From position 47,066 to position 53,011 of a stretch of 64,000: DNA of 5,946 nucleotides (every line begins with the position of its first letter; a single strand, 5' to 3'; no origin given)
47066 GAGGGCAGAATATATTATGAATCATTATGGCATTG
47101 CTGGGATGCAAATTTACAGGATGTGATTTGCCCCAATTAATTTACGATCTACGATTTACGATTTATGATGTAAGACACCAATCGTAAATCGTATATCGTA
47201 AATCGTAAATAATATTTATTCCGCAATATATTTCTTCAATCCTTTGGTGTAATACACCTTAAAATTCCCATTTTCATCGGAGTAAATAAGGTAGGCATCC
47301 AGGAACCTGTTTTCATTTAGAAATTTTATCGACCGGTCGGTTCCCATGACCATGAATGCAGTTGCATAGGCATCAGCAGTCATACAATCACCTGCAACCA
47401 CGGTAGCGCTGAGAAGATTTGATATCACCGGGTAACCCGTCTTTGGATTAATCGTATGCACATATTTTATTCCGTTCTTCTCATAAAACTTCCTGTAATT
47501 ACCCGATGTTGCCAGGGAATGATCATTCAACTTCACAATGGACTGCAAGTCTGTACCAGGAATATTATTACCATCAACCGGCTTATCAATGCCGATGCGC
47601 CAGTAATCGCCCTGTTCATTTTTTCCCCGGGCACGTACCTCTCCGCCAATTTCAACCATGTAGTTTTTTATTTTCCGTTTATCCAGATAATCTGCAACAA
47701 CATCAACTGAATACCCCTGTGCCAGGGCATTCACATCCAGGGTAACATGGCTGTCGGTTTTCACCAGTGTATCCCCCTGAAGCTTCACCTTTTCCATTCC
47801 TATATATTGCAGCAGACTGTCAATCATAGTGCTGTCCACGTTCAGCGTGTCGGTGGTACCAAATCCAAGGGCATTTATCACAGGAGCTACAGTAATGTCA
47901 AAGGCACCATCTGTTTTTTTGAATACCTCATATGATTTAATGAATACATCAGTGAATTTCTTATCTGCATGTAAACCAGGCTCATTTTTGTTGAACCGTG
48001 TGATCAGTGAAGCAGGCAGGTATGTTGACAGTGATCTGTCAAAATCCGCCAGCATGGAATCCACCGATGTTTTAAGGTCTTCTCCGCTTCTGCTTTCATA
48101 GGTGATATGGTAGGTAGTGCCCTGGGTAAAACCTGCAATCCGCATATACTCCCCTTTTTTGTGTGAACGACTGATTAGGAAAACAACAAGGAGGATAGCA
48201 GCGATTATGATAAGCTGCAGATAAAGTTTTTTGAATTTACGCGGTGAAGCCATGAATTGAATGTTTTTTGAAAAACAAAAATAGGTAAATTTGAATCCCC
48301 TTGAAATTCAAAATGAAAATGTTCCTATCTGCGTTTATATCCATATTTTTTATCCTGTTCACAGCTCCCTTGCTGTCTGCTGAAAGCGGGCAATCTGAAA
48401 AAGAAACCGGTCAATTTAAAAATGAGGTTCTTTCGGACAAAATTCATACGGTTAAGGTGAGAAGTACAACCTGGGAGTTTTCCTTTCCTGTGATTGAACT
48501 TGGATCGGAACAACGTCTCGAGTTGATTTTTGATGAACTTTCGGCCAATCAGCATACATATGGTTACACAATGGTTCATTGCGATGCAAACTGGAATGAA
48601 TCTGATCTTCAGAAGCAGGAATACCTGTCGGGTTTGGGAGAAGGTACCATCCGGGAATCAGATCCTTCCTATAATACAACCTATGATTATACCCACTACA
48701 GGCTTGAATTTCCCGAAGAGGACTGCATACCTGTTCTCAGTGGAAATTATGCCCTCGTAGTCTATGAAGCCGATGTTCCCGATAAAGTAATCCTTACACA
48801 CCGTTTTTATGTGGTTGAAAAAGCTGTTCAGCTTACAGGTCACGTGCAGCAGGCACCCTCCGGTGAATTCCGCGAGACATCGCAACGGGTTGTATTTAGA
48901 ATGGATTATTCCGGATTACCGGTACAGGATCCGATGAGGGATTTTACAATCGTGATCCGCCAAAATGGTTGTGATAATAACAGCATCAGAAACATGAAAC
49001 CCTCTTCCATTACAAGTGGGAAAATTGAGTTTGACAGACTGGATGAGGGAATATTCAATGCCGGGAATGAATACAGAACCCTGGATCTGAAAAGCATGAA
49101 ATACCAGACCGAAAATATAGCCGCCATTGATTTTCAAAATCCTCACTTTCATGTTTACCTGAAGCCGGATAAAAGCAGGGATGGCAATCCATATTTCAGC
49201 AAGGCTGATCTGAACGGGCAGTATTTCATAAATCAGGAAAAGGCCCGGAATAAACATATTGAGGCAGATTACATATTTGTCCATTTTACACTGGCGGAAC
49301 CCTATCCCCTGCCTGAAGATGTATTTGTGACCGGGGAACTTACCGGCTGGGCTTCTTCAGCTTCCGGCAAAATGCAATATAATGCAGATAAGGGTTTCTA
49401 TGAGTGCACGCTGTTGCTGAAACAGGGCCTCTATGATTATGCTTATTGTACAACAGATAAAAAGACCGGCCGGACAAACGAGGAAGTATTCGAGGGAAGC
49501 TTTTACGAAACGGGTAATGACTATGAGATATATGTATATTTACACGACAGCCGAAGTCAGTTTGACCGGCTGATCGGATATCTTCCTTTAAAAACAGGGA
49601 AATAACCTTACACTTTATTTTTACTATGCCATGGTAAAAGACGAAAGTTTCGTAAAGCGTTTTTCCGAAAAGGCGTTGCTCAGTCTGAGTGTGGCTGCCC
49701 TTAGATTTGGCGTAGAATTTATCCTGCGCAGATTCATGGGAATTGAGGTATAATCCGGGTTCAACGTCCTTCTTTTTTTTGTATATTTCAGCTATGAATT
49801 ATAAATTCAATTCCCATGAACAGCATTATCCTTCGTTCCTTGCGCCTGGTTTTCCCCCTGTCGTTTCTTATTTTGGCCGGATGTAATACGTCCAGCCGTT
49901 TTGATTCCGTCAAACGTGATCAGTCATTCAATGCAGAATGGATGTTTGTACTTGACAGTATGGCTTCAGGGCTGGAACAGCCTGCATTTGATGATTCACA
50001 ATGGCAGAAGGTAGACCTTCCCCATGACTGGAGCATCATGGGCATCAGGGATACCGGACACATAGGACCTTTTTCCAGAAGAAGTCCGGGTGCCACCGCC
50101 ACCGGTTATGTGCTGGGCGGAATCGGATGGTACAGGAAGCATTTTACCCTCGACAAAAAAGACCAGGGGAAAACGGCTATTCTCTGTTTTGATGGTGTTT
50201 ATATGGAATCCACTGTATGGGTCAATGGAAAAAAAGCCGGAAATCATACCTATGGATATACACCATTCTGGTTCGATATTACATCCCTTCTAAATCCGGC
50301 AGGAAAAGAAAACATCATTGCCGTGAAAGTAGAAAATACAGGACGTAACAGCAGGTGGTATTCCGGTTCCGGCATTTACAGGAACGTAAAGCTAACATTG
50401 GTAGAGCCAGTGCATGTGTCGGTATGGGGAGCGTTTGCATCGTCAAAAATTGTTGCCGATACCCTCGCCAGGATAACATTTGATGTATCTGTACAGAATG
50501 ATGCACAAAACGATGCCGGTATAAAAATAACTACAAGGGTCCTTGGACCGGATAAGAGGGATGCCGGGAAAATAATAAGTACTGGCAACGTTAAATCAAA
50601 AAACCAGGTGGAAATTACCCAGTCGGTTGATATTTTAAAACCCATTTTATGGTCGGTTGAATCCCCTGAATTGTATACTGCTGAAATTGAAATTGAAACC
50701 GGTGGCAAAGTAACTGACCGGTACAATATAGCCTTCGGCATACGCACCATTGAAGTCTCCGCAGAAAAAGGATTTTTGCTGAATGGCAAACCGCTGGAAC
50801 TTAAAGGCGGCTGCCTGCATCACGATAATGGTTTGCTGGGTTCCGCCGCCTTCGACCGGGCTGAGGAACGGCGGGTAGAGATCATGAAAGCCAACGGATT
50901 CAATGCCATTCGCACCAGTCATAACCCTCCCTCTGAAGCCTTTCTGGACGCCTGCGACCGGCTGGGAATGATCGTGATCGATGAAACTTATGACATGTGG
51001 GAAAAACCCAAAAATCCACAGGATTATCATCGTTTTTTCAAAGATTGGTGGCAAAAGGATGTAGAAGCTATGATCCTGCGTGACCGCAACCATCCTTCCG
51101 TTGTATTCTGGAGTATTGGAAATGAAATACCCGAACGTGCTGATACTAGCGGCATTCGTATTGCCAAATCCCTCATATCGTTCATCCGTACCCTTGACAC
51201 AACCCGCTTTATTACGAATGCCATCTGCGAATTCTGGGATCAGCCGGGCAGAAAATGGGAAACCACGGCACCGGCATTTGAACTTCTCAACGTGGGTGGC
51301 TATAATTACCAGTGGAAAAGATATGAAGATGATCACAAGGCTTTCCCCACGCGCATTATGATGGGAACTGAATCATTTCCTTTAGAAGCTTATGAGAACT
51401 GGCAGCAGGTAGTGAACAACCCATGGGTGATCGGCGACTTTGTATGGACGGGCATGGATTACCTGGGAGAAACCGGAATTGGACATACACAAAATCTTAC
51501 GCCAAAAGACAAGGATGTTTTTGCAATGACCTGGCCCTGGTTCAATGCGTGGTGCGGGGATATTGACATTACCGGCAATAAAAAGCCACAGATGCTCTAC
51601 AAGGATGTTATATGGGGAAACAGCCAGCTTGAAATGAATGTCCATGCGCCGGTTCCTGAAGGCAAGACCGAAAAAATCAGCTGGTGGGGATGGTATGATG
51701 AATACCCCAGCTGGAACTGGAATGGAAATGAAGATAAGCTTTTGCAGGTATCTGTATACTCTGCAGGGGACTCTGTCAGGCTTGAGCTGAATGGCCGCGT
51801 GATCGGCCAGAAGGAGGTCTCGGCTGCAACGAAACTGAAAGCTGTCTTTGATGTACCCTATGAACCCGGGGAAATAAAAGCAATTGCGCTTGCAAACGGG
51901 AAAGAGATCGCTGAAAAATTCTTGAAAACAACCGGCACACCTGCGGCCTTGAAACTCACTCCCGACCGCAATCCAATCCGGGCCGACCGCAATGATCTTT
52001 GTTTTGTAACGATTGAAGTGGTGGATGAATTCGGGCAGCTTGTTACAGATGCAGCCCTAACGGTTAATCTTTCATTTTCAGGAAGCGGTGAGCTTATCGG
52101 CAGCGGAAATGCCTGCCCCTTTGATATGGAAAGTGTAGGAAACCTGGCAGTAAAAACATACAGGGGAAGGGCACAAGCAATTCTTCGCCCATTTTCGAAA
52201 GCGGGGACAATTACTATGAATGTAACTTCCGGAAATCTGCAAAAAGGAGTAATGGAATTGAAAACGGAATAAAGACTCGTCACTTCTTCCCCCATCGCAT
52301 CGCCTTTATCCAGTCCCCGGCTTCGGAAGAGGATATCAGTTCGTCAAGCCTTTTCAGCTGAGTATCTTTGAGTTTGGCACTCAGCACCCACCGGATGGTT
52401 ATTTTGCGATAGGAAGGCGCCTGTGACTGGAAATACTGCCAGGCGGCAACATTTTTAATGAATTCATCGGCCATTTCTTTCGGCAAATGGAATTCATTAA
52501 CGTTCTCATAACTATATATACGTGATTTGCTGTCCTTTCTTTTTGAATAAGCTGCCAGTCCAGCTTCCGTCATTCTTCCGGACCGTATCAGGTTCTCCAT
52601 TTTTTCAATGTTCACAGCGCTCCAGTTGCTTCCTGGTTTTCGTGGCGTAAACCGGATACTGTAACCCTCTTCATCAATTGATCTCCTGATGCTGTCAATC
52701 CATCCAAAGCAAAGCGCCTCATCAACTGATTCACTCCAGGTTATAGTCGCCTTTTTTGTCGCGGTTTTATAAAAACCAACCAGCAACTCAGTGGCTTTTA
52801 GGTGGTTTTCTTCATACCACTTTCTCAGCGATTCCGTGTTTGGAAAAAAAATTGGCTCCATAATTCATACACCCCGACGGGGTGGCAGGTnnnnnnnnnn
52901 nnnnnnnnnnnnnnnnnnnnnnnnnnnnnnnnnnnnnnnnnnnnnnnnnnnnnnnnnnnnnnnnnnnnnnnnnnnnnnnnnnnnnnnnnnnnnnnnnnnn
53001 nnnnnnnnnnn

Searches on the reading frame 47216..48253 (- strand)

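Call 60: search_protein_families(library=pfam, proteins=[window:47216-48253:-], max_evalue=0.001)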
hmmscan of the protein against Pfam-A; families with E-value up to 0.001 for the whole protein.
window:47216-48253:- (345 aa): 1 family
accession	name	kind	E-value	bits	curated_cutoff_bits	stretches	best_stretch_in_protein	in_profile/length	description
PF02424.20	ApbE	-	6.2e-81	272.2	25.6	1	45-321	2-265/266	ApbE family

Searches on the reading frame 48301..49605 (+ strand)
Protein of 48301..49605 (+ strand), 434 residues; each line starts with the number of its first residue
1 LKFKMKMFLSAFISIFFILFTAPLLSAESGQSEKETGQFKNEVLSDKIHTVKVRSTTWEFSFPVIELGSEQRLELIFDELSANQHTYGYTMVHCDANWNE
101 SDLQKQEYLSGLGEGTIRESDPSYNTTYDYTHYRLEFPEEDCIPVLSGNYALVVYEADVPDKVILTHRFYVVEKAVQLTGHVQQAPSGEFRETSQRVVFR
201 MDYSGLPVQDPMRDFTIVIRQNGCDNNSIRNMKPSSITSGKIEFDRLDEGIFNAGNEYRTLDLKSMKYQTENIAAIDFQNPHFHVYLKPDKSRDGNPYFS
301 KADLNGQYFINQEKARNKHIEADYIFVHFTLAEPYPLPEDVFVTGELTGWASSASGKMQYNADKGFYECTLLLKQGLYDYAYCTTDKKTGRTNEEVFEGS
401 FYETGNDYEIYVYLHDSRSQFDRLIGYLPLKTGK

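Call 60: search_protein_families(library=pfam, proteins=[window:48301-49605:+], max_evalue=0.001)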
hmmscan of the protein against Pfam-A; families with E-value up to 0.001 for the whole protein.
window:48301-49605:+ (434 aa): 1 family
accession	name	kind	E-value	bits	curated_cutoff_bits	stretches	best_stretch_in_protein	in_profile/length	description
PF17116.11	T9SS_plug_1st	-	3.4e-41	140.5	23.9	1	48-173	1-126/126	Type 9 secretion system plug protein 1st domain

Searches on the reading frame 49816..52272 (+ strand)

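Call 60: search_protein_families(library=pfam, proteins=[window:49816-52272:+], max_evalue=0.001)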
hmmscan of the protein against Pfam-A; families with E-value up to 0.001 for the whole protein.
window:49816-52272:+ (818 aa): 6 families
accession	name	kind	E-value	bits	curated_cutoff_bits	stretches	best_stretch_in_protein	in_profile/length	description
PF02836.23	Glyco_hydro_2_C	-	5.6e-28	98.4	21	1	317-467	5-159/302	Glycosyl hydrolases family 2, TIM barrel domain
PF18565.7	Glyco_hydro2_C5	-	1.1e-24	86.6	32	1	712-811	1-100/103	Glycoside hydrolase family 2 C-terminal domain 5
PF02837.24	Glyco_hydro_2_N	-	8.9e-23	81.5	28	1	36-194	2-166/169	Glycosyl hydrolases family 2, sugar binding domain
PF16355.11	DUF4982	-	4.6e-17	62.2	23.9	1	642-699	3-61/61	Domain of unknown function (DUF4982)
PF00703.27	Glyco_hydro_2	-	2e-15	58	23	1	207-310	7-109/109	Glycosyl hydrolases family 2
PF22666.2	Glyco_hydro_2_N2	-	1.7e-08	35.2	27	1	105-175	51-120/167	Glycosyl hydrolase 2 galactose-binding domain-like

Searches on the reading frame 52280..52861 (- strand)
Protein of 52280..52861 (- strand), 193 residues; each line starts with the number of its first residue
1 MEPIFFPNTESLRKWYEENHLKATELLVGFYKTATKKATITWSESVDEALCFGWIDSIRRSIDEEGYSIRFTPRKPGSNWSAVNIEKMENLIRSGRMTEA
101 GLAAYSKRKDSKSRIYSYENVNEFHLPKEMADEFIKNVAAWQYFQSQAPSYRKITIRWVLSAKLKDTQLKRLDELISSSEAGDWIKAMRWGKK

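Call 3: search_protein_families(library=pfam, proteins=[window:52280-52861:-], max_evalue=0.01)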
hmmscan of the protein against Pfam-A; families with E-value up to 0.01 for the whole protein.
window:52280-52861:- (193 aa): 1 family
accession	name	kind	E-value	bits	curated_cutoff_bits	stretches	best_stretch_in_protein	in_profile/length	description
PF13376.11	OmdA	-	3e-13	49.9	25.6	1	123-182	1-60/60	Bacteriocin-protection, YdeI or OmpD-Associated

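Call 4: search_protein_families(library=ncbifam, proteins=[window:52280-52861:-], max_evalue=0.01)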
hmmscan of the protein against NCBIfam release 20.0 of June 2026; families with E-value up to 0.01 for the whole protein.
window:52280-52861:- (193 aa): 0 families
